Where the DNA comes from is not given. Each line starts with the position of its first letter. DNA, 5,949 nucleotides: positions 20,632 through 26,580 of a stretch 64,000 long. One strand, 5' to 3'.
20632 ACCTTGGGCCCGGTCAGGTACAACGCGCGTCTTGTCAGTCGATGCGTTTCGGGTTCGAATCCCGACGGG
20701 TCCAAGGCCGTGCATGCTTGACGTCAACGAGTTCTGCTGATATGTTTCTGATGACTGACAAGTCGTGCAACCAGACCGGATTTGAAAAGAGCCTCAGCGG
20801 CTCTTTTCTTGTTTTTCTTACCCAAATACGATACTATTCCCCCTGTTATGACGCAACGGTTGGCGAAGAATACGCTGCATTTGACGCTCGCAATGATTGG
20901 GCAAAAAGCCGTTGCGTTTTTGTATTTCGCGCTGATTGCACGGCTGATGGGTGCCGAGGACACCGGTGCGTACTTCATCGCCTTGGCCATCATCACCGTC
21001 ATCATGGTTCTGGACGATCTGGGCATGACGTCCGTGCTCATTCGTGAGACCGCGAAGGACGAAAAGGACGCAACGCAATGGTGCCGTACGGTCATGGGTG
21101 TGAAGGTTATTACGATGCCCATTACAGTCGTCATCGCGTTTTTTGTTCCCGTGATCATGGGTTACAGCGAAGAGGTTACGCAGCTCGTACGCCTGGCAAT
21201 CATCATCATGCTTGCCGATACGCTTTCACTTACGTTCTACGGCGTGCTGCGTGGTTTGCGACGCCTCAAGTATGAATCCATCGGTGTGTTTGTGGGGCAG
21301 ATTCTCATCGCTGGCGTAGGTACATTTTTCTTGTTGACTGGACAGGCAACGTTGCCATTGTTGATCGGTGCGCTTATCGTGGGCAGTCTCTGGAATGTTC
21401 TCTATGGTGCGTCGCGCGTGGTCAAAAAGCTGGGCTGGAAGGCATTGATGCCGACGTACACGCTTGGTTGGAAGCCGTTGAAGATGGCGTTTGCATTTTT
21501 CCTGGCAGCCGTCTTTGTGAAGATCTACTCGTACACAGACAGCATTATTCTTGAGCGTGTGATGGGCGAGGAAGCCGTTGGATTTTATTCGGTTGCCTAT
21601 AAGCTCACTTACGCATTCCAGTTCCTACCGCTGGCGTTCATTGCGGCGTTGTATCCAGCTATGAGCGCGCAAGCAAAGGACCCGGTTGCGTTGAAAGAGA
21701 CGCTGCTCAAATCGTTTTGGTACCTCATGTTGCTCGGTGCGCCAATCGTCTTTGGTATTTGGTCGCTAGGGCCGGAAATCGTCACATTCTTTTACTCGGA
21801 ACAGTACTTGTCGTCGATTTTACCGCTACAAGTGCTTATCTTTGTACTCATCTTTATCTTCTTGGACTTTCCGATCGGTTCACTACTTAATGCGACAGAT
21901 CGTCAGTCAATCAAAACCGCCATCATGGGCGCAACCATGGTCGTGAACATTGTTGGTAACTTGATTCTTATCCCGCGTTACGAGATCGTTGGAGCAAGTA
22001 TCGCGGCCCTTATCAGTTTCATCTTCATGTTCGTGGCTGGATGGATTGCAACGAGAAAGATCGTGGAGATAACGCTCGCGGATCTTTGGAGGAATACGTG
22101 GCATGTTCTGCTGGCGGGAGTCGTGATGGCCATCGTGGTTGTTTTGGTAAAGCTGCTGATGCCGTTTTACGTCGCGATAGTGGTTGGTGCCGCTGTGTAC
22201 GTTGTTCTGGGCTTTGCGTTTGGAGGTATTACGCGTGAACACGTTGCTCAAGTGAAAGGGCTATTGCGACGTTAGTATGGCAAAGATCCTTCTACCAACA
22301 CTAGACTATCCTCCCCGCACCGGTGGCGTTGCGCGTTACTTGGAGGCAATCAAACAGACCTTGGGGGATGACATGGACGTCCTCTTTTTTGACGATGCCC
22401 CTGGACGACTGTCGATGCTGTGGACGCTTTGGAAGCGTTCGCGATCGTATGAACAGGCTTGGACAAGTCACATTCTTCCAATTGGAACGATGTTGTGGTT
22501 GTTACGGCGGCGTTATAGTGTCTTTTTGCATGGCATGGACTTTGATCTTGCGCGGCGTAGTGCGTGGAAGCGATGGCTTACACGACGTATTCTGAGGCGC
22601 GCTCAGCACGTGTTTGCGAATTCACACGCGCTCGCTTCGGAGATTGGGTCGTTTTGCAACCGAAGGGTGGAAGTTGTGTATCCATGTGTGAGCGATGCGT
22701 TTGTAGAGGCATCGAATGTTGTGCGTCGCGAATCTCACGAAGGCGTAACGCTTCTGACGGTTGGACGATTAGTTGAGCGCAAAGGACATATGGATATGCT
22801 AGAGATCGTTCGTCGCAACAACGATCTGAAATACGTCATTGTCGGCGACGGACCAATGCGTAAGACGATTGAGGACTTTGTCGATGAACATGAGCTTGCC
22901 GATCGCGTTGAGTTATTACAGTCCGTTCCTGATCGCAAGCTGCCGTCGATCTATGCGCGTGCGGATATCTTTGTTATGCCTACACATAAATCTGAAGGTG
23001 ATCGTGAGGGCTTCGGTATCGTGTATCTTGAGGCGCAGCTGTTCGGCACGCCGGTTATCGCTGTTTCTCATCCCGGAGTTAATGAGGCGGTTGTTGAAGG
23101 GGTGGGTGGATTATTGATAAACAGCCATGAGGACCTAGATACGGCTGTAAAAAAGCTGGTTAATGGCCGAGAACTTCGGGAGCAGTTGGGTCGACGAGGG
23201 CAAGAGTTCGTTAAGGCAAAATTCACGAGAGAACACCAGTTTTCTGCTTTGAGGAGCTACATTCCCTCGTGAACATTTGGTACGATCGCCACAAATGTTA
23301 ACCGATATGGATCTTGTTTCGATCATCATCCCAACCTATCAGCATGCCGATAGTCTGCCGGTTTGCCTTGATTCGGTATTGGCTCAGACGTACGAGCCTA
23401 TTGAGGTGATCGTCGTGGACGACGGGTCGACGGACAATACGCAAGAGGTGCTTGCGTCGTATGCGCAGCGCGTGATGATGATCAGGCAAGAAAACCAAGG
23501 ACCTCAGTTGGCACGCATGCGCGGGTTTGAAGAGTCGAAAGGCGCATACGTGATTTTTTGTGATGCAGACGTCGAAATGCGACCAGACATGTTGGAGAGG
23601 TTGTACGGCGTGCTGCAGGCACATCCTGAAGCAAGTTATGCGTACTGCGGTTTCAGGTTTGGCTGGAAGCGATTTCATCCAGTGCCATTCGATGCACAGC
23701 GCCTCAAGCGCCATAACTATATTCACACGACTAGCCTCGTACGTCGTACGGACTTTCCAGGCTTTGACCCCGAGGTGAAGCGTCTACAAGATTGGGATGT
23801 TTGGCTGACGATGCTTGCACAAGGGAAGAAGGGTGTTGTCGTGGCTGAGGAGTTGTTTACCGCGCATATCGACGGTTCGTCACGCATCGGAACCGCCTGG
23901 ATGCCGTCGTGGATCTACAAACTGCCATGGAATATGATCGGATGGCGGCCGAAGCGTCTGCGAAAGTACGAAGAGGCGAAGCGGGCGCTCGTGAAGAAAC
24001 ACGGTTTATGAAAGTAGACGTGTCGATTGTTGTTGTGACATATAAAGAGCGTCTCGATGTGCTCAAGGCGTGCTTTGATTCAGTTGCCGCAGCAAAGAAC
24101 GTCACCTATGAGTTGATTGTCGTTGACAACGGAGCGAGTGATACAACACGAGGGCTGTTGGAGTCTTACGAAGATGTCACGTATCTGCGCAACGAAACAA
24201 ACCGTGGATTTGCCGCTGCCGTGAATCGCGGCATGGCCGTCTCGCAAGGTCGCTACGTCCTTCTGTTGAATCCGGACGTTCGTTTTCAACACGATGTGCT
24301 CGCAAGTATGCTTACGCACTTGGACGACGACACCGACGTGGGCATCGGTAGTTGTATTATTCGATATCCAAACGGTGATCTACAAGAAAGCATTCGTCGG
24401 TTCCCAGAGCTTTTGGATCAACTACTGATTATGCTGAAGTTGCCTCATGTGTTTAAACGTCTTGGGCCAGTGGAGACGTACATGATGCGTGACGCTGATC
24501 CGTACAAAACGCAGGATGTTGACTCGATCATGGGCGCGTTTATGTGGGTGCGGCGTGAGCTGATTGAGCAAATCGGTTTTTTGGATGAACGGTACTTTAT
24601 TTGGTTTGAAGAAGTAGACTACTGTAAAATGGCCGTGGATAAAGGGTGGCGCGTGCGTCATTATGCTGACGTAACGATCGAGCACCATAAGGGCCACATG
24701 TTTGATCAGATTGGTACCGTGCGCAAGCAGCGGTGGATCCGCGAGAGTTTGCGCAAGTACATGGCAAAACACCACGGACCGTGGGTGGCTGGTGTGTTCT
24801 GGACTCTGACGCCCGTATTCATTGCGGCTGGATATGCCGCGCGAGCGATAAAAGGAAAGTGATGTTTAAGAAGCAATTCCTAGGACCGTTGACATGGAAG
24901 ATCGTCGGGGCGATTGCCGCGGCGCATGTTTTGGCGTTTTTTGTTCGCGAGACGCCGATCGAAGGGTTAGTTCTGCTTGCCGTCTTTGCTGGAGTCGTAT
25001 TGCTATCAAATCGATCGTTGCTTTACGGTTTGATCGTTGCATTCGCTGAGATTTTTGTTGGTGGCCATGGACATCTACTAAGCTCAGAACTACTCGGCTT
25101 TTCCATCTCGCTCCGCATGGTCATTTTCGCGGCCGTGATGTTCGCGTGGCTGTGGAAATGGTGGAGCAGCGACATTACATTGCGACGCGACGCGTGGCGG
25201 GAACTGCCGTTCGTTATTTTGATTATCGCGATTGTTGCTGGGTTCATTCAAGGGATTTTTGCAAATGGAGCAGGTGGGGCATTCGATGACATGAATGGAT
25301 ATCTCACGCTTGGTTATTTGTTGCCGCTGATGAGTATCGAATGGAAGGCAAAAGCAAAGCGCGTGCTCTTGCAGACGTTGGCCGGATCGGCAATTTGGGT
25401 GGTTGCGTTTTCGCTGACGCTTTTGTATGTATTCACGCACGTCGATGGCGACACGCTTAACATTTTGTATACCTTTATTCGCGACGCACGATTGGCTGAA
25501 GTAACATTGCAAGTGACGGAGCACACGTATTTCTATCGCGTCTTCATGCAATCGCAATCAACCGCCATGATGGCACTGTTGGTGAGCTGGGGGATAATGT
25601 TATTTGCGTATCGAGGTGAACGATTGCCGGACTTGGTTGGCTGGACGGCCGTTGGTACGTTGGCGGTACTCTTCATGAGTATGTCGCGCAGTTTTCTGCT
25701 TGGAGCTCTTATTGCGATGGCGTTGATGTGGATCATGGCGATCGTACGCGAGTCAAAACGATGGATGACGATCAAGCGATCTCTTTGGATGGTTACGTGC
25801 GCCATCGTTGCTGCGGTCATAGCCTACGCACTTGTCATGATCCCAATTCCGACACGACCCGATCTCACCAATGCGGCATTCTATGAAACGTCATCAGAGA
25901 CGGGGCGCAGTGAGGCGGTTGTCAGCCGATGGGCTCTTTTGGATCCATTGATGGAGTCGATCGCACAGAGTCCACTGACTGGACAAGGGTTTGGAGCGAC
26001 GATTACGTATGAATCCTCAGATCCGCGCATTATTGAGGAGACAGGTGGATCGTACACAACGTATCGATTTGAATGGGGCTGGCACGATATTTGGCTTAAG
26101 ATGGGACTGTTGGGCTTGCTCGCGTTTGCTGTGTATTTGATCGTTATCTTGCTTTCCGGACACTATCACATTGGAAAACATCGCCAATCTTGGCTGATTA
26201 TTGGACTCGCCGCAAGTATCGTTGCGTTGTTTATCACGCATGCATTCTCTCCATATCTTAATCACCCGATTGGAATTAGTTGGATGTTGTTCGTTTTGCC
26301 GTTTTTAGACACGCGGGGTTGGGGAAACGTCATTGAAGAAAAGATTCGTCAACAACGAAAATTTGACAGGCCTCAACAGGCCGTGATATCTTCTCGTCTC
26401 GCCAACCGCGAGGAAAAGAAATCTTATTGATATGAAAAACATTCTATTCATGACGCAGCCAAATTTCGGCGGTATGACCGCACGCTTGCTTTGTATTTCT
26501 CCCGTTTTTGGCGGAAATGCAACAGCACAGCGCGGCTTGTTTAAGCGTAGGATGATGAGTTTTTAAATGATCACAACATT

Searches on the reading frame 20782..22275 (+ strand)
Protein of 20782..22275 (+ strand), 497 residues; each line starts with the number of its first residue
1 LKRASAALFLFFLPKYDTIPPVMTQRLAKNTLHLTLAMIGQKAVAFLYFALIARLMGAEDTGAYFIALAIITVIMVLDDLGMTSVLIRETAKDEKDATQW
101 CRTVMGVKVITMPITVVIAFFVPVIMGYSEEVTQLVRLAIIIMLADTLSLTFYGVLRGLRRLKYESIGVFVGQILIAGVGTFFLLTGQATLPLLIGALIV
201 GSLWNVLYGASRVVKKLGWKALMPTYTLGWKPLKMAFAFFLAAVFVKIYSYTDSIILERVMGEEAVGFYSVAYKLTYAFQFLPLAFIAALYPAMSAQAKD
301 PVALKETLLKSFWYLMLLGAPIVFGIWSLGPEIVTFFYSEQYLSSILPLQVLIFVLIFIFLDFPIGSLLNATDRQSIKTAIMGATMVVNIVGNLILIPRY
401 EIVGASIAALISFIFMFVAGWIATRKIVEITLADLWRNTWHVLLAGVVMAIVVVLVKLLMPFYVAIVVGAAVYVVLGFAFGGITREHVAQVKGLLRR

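Call 84: search_protein_families(library=pfam, proteins=[window:20782-22275:+], max_evalue=0.00001)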
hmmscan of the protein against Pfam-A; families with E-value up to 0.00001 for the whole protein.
window:20782-22275:+ (497 aa): 3 families
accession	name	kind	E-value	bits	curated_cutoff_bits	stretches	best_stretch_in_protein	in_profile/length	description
PF01943.22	Polysacc_synt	-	5.8e-30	105.1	28.2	1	27-295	1-271/274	Polysaccharide biosynthesis protein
PF13440.11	Polysacc_synt_3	-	1.3e-20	74.2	23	1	52-346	2-292/293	Polysaccharide biosynthesis protein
PF01554.23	MatE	-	4.5e-10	39.9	24.9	1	241-394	4-160/161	MatE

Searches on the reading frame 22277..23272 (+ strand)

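Call 84: search_protein_families(library=pfam, proteins=[window:22277-23272:+], max_evalue=0.00001)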
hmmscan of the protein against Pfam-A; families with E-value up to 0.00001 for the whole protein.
window:22277-23272:+ (331 aa): 6 families
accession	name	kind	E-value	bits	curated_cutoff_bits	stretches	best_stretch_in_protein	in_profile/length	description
PF00534.26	Glycos_transf_1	-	2.1e-36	125.5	26.4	1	154-310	13-171/172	Glycosyl transferases group 1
PF13692.12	Glyco_trans_1_4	-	6.4e-27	95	27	1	158-295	3-140/142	Glycosyl transferases group 1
PF13524.12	Glyco_trans_1_2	-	3e-11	43.9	25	1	173-324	4-141/144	Glycosyl transferase-like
PF13439.12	Glyco_transf_4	-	1.6e-08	35.2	28.5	1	65-139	80-167/170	Glycosyltransferase Family 4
PF13579.12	Glyco_trans_4_4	-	5.8e-08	33.7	29.7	1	42-134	54-155/158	Glycosyl transferase 4-like domain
PF20706.3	GT4-conflict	-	9.7e-08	31.8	26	1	92-279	130-327/385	Family 4 Glycosyltransferase in conflict systems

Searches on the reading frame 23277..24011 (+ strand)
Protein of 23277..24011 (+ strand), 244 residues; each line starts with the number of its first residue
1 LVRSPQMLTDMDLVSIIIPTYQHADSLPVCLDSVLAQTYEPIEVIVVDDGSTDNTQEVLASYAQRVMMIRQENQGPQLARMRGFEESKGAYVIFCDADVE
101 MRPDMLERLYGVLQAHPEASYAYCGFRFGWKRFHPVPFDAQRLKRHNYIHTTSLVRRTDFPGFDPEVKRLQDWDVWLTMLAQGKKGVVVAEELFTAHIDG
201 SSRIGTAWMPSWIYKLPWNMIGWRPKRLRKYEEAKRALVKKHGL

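Call 84: search_protein_families(library=pfam, proteins=[window:23277-24011:+], max_evalue=0.00001)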
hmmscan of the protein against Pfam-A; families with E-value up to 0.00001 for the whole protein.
window:23277-24011:+ (244 aa): 3 families
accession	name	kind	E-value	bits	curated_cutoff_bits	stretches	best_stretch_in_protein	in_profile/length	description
PF00535.33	Glycos_transf_2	-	2.9e-37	128.6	23.3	1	15-139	1-129/168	Glycosyl transferase family 2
PF10111.15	Glyco_tranf_2_2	-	5.9e-13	49.4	27.3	1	15-115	1-108/276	Glycosyltransferase like family 2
PF13641.12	Glyco_tranf_2_3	-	4.7e-11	43.6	27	1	14-114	3-112/230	Glycosyltransferase like family 2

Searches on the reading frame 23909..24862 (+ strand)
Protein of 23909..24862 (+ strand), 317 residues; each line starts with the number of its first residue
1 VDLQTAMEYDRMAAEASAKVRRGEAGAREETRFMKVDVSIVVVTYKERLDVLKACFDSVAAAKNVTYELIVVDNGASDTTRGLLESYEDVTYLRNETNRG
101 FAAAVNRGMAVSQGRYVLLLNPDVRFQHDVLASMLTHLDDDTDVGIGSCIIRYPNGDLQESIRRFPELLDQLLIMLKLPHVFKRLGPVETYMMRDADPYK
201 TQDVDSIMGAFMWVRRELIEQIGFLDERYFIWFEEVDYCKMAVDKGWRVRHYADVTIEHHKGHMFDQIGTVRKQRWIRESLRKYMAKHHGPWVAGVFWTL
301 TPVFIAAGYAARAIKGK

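Call 84: search_protein_families(library=pfam, proteins=[window:23909-24862:+], max_evalue=0.00001)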
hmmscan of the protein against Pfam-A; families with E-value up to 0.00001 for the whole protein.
window:23909-24862:+ (317 aa): 2 families
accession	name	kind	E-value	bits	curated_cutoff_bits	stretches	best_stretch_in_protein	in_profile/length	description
PF00535.33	Glycos_transf_2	-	5.9e-28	98.3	23.3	1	39-222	1-167/168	Glycosyl transferase family 2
PF13641.12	Glyco_tranf_2_3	-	6.8e-12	46.3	27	1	38-278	3-229/230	Glycosyltransferase like family 2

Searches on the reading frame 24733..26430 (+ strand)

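Call 84: search_protein_families(library=pfam, proteins=[window:24733-26430:+], max_evalue=0.00001)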
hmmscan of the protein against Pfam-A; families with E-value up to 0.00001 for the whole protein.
window:24733-26430:+ (565 aa): 1 family
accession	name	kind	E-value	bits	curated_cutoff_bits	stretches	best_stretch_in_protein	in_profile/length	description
PF04932.20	Wzy_C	-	1.7e-11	44.5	31.7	1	305-466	2-149/149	O-Antigen ligase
